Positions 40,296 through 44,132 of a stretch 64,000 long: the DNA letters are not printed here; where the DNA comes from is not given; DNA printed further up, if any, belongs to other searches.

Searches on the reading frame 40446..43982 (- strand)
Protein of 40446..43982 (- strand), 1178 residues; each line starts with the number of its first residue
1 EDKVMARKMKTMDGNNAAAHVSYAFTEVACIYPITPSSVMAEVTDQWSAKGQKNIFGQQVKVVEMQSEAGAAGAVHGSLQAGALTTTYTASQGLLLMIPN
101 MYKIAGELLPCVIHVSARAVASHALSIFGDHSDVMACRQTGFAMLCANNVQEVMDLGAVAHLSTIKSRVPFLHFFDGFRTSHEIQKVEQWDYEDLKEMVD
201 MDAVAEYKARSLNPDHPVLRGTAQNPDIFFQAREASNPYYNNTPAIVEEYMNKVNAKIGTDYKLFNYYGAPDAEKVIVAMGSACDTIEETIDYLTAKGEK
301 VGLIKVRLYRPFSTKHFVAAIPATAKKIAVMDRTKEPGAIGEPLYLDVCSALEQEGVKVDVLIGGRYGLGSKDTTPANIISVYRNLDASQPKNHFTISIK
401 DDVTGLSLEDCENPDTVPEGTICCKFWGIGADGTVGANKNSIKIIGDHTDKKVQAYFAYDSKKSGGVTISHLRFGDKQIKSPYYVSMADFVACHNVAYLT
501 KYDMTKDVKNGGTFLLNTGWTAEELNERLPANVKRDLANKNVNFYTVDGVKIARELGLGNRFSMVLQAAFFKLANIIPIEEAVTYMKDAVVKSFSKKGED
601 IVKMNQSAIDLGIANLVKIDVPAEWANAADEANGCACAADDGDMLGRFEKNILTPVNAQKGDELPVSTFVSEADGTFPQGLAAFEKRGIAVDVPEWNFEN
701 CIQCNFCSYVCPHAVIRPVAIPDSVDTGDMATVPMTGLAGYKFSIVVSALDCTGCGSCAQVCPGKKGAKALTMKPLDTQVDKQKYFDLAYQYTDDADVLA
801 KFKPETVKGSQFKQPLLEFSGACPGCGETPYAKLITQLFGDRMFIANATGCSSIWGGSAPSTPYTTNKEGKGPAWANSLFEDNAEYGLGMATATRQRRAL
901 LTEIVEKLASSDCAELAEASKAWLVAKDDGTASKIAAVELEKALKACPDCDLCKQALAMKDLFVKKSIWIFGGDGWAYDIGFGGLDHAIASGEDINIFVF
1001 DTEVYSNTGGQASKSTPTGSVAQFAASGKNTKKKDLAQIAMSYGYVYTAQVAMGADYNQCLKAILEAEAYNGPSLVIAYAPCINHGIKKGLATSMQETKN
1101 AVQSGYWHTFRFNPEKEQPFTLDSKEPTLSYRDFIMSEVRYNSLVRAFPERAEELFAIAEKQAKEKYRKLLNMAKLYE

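Call 94: search_protein_families(library=pfam, proteins=[window:40446-43982:-], max_evalue=0.00001)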
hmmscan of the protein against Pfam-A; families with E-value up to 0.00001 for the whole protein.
window:40446-43982:- (1178 aa): 10 families
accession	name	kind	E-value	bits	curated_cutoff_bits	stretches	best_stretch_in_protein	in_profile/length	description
PF01855.24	POR_N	-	5.2e-83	278.7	27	1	23-251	4-230/231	Pyruvate flavodoxin/ferredoxin oxidoreductase, thiamine diP-bdg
PF01558.24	POR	-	1.2e-32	113.9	27.4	1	430-613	1-172/173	Pyruvate ferredoxin/flavodoxin oxidoreductase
PF10371.14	EKR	-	5.6e-17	61.8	27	1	648-690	15-55/55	Domain of unknown function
PF17147.9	PFOR_II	-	1.1e-16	61.5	27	1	273-376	1-99/102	Pyruvate:ferredoxin oxidoreductase core domain II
PF02775.26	TPP_enzyme_C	-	4.2e-12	46.6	21.9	1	958-1077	39-150/151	Thiamine pyrophosphate enzyme, C-terminal TPP binding domain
PF12838.12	Fer4_7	-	2.4e-08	34.8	27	1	700-763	1-49/52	4Fe-4S dicluster domain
PF13183.11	Fer4_8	-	6.2e-07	30.3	27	1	699-763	3-65/68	4Fe-4S dicluster domain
PF13187.11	Fer4_9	-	8.4e-07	29.4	27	1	700-764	1-49/52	4Fe-4S dicluster domain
PF13484.11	Fer4_16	-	3.3e-06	28.2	30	1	700-763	1-64/66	4Fe-4S double cluster binding domain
PF00037.32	Fer4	-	4.3e-06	26.7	21.1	0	694-717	1-24/24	4Fe-4S binding domain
